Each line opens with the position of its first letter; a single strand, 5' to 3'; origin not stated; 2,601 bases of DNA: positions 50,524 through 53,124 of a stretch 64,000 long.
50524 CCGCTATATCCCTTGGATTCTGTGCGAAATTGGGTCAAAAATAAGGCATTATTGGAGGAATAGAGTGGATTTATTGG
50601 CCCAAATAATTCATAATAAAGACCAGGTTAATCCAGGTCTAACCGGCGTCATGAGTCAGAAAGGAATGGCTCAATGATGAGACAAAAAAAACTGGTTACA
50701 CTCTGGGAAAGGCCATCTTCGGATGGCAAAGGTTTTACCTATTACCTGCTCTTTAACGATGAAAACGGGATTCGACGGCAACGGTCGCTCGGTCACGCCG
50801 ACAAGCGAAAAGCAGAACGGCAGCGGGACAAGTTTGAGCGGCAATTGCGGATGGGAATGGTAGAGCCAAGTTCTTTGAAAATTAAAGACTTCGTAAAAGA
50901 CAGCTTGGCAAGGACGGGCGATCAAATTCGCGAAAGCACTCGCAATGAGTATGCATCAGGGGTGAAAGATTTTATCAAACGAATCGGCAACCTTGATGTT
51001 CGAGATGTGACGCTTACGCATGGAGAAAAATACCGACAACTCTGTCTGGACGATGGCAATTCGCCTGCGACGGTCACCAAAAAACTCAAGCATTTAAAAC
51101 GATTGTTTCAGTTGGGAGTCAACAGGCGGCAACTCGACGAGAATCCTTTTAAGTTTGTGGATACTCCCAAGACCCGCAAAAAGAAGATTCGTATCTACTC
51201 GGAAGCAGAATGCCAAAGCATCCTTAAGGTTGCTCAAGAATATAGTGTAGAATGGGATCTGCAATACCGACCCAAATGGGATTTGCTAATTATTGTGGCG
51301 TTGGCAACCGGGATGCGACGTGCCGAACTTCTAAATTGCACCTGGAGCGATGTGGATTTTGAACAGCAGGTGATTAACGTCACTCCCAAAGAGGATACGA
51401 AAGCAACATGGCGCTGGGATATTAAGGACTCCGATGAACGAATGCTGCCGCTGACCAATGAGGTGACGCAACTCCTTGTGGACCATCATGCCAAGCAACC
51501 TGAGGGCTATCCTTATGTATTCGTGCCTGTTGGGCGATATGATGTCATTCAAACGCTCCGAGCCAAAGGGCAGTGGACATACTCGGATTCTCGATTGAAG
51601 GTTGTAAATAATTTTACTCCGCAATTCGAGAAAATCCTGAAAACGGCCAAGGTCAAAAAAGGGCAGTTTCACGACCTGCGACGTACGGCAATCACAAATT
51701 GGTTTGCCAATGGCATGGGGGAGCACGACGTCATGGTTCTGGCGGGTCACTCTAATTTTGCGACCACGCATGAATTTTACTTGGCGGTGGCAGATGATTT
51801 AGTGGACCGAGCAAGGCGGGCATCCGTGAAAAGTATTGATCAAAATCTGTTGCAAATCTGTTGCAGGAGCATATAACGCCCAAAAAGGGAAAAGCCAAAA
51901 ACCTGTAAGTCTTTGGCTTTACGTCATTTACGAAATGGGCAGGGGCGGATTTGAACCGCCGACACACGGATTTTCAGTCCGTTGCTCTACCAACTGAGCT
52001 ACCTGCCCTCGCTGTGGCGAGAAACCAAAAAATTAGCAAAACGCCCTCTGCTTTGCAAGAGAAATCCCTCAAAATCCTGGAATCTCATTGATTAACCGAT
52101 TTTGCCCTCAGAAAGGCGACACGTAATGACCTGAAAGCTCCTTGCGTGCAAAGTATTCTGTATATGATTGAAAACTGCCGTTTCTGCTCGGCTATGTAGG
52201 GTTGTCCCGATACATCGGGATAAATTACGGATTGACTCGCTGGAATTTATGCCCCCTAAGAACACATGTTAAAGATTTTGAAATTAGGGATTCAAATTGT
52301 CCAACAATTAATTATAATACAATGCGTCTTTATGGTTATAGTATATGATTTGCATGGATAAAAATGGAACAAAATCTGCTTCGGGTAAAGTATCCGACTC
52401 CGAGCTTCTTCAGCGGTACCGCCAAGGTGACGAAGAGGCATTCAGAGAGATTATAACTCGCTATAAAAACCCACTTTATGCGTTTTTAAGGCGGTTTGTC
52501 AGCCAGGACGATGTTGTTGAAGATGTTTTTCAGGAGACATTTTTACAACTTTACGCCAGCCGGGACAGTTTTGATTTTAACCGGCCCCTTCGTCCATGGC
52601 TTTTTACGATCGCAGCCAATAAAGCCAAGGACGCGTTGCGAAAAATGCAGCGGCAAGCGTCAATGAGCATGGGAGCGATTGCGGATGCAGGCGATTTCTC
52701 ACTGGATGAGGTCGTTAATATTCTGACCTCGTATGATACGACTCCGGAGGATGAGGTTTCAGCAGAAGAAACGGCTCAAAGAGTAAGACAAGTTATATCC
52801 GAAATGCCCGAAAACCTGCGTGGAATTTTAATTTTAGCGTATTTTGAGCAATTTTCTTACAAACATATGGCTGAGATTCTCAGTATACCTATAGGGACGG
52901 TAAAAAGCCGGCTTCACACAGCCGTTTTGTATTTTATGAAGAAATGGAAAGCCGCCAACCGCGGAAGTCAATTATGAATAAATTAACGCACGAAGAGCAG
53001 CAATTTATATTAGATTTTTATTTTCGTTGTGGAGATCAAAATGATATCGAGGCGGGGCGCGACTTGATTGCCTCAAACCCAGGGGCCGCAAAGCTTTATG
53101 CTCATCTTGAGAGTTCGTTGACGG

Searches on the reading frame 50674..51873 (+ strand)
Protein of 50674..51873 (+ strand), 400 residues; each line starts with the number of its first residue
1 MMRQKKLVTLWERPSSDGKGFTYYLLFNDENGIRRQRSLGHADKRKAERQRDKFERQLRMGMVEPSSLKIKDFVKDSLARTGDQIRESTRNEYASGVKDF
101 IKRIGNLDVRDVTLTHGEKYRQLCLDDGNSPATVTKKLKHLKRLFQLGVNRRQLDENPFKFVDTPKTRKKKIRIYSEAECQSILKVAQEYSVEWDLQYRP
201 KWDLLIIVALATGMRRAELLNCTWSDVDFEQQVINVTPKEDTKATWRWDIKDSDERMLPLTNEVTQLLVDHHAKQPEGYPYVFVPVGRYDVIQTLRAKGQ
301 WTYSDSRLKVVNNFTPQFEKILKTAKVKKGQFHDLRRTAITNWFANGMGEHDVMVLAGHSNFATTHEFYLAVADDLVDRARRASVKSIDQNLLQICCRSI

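Call 27: search_protein_families(library=pfam, proteins=[window:50674-51873:+], max_evalue=0.001)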
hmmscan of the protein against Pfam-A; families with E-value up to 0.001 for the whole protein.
window:50674-51873:+ (400 aa): 3 families
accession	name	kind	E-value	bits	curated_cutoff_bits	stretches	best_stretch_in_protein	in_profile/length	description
PF00589.27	Phage_integrase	-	5.1e-20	72.4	27.1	1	179-374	7-170/172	Phage integrase family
PF13102.12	Phage_int_SAM_5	-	3e-05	24.7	22.3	1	72-160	4-94/98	Phage integrase SAM-like domain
PF13495.12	Phage_int_SAM_4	-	0.00055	20.7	27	0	80-152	9-82/85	Phage integrase, N-terminal SAM-like domain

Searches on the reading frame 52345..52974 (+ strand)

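Call 27: search_protein_families(library=pfam, proteins=[window:52345-52974:+], max_evalue=0.001)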
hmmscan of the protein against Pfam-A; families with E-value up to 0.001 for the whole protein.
window:52345-52974:+ (210 aa): 4 families
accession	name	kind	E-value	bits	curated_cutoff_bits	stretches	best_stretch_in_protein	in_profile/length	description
PF04542.20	Sigma70_r2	-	2.4e-16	59.7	24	1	37-103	2-70/71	Sigma-70 region 2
PF08281.18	Sigma70_r4_2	-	5.8e-12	45.5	25.7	1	145-193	2-50/54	Sigma-70, region 4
PF04545.22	Sigma70_r4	-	2.2e-07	30.7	24.1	1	151-194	2-45/50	Sigma-70, region 4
PF07638.17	Sigma70_ECF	-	2.5e-06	27.9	21.1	1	19-197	5-179/185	ECF sigma factor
